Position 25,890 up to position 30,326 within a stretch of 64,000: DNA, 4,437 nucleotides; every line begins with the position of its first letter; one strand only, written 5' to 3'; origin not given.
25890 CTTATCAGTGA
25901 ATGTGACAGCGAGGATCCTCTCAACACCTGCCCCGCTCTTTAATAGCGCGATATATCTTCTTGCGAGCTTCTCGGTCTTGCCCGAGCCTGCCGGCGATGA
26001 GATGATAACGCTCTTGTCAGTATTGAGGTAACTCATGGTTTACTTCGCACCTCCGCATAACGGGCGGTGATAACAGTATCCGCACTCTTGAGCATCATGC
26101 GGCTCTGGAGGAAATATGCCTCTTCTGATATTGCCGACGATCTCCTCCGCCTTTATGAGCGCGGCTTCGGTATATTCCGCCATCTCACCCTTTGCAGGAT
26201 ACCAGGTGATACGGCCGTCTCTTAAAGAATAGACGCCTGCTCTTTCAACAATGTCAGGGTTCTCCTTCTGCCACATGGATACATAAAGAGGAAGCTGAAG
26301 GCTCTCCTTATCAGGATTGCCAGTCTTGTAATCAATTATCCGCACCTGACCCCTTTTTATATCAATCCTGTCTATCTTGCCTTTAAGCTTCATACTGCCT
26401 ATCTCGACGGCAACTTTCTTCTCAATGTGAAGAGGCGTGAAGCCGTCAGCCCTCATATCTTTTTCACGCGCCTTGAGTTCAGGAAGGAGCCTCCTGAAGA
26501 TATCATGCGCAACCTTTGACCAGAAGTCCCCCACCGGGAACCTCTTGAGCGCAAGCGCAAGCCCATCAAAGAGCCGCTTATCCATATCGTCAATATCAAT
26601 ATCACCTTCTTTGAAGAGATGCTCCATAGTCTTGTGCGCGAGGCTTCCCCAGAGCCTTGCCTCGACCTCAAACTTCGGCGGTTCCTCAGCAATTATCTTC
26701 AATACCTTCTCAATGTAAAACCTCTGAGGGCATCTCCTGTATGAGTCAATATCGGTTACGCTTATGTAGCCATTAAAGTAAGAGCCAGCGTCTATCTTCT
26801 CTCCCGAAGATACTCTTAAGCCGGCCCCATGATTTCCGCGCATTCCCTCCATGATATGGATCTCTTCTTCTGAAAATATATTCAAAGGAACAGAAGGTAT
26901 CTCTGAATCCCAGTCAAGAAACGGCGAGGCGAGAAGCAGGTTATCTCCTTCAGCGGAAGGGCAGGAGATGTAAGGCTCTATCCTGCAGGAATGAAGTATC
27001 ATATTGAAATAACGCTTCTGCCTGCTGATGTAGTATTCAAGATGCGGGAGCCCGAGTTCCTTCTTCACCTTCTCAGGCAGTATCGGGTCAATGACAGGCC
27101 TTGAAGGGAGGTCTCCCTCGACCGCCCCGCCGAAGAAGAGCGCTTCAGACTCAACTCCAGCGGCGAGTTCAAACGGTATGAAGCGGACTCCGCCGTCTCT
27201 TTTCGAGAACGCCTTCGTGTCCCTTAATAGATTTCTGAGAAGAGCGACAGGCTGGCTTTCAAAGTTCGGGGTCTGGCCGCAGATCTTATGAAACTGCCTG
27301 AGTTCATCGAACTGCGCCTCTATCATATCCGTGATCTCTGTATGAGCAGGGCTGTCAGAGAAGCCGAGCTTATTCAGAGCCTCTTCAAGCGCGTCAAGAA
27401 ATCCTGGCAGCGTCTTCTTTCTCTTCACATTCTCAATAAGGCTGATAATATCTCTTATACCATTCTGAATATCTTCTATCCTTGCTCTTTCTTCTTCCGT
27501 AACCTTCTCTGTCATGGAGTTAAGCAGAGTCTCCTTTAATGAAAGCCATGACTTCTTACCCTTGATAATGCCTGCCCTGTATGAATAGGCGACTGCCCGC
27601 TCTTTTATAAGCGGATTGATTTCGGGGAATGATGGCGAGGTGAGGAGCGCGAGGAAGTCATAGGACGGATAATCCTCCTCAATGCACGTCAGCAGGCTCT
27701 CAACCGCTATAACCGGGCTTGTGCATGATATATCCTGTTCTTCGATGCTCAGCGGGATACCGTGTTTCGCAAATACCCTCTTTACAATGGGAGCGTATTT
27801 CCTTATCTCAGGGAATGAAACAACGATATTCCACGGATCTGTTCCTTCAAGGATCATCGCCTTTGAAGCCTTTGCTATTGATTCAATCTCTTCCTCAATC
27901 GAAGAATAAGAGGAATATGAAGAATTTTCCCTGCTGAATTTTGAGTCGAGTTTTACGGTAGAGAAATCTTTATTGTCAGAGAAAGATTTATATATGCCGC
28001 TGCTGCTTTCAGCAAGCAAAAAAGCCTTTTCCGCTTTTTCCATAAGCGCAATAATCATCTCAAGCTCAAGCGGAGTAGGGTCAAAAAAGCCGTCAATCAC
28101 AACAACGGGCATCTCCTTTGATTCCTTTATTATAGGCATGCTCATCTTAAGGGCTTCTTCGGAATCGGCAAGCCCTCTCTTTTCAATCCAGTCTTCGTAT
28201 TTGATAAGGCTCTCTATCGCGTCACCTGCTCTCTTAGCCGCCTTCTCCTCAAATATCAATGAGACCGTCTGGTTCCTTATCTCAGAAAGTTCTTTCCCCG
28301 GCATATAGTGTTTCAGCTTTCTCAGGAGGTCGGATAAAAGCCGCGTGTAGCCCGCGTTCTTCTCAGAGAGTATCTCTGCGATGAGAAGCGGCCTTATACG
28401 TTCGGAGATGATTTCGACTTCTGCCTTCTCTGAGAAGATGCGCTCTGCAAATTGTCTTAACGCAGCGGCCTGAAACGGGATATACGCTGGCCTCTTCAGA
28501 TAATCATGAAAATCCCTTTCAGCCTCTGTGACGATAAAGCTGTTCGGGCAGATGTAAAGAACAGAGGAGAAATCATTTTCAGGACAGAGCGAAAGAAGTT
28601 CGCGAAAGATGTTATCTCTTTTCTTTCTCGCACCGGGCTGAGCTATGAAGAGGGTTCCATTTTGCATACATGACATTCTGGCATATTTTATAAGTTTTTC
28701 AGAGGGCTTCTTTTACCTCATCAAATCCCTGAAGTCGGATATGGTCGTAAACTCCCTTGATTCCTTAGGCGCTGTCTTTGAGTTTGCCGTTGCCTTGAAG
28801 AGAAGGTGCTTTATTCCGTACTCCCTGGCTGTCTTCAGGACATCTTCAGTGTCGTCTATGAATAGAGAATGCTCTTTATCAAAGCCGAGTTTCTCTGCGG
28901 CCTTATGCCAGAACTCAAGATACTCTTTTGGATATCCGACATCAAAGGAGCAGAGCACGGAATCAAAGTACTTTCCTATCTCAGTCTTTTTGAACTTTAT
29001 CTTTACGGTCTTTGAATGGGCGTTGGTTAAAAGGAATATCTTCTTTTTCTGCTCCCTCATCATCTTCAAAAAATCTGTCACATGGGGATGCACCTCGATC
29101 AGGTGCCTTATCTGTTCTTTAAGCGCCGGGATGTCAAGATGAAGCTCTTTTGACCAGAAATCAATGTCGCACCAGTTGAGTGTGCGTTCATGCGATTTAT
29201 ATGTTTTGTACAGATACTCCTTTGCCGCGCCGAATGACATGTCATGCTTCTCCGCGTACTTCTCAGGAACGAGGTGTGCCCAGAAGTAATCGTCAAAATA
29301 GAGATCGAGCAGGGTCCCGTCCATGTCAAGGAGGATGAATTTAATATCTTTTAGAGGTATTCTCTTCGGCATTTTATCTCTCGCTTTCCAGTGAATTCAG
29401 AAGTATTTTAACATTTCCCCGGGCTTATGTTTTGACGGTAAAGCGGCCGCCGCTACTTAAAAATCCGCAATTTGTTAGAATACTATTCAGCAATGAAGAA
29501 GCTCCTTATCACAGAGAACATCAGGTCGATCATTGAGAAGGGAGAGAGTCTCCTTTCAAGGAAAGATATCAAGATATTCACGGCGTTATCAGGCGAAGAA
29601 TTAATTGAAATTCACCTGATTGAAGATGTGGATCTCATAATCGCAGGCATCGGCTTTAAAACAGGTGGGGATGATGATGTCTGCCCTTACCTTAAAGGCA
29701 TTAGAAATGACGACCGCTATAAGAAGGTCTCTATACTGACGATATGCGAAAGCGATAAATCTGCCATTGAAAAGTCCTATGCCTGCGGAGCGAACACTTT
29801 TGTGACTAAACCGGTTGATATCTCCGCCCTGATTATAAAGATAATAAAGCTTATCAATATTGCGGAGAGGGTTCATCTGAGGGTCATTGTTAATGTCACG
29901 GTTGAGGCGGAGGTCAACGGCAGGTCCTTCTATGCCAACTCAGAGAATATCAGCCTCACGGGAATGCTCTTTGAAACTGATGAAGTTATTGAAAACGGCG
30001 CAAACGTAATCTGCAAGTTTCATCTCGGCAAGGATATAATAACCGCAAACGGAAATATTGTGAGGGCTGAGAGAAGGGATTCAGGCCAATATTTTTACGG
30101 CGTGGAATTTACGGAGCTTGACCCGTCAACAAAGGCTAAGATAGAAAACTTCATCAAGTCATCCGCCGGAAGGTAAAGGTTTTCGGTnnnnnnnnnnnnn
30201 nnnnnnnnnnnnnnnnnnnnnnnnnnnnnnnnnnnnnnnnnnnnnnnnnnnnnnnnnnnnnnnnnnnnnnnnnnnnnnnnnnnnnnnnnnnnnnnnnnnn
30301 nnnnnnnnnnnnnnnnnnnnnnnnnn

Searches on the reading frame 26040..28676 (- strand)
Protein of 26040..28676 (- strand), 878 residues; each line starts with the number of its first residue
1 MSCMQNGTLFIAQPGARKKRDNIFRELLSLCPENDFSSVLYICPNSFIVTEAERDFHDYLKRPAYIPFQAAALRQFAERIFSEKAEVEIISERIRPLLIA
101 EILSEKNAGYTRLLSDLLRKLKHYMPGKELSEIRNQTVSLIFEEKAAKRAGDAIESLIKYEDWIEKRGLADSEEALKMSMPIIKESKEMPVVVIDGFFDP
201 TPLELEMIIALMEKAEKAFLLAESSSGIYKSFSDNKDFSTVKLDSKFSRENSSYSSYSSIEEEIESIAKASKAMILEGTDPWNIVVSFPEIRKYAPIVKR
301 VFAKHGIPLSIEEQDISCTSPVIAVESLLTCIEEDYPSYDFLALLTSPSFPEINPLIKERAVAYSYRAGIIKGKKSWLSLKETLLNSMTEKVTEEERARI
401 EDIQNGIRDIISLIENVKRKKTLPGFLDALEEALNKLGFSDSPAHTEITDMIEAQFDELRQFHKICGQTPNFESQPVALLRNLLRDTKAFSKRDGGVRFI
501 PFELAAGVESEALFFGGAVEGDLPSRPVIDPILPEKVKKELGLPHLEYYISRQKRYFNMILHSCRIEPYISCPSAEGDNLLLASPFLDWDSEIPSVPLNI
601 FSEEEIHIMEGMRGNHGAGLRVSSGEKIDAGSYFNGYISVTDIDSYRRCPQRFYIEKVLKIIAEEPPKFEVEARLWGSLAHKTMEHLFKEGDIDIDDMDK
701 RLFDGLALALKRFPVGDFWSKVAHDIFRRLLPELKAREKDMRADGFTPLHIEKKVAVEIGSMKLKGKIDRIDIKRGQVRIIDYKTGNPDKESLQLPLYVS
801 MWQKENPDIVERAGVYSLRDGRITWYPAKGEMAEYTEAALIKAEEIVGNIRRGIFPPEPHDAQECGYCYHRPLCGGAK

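Call 11: search_protein_families(library=pfam, proteins=[window:26040-28676:-], max_evalue=0.01)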
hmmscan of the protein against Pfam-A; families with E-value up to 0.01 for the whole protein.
window:26040-28676:- (878 aa): 4 families
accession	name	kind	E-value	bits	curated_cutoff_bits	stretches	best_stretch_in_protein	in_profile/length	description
PF12705.13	PDDEXK_1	-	3.5e-35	122.6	22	1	638-874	2-246/247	PD-(D/E)XK nuclease superfamily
PF21445.3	ADDB_N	-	7.9e-07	29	26.6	1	33-219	24-228/290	ADDB, N-terminal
PF01930.23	Cas_Cas4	-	1e-05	26.1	22.7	1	756-874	48-158/160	Domain of unknown function DUF83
PF08696.17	Dna2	-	0.007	16.5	22.4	0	638-702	56-115/204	DNA replication factor Dna2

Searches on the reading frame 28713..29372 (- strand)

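Call 12: search_protein_families(library=pfam, proteins=[window:28713-29372:-], max_evalue=0.01)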
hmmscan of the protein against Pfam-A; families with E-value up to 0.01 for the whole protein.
window:28713-29372:- (219 aa): 7 families
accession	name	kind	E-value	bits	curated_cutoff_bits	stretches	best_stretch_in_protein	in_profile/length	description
PF00702.32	Hydrolase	-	7.1e-18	66.1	26.4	1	10-184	1-189/191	haloacid dehalogenase-like hydrolase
PF13419.12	HAD_2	-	7.6e-17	62.4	23.8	1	13-190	1-176/178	Haloacid dehalogenase-like hydrolase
PF12710.13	HAD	-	6.1e-05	24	27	1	13-142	1-130/189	haloacid dehalogenase-like hydrolase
PF13344.12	Hydrolase_6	-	7.3e-05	23.2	27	1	93-129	14-50/101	Haloacid dehalogenase-like hydrolase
PF05761.20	5_nucleotid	-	0.00088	18.7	28.5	1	84-120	179-215/460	5' nucleotidase family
PF19051.5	GFO_IDH_MocA_C2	-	0.0062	16.5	23.3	0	75-122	162-209/254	Oxidoreductase family, C-terminal alpha/beta domain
PF03031.24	NIF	-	0.0063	16.6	21.8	0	77-192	24-134/160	NLI interacting factor-like phosphatase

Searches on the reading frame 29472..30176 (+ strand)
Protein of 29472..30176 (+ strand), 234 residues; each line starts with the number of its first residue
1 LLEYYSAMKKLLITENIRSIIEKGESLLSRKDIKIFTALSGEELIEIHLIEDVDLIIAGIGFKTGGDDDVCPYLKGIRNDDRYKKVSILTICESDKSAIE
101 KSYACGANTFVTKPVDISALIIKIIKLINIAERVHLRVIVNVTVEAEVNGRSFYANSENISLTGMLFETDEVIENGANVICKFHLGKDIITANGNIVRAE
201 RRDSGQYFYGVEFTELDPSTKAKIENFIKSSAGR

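Call 12: search_protein_families(library=pfam, proteins=[window:29472-30176:+], max_evalue=0.01)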
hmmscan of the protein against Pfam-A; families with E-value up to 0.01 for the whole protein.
window:29472-30176:+ (234 aa): 2 families
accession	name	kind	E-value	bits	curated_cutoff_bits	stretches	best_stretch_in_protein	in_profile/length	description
PF07238.19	PilZ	-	6.5e-14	52.6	22.5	1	133-229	3-101/102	PilZ domain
PF00072.30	Response_reg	-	1.2e-07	32.3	30.2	1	12-123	2-109/111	Response regulator receiver domain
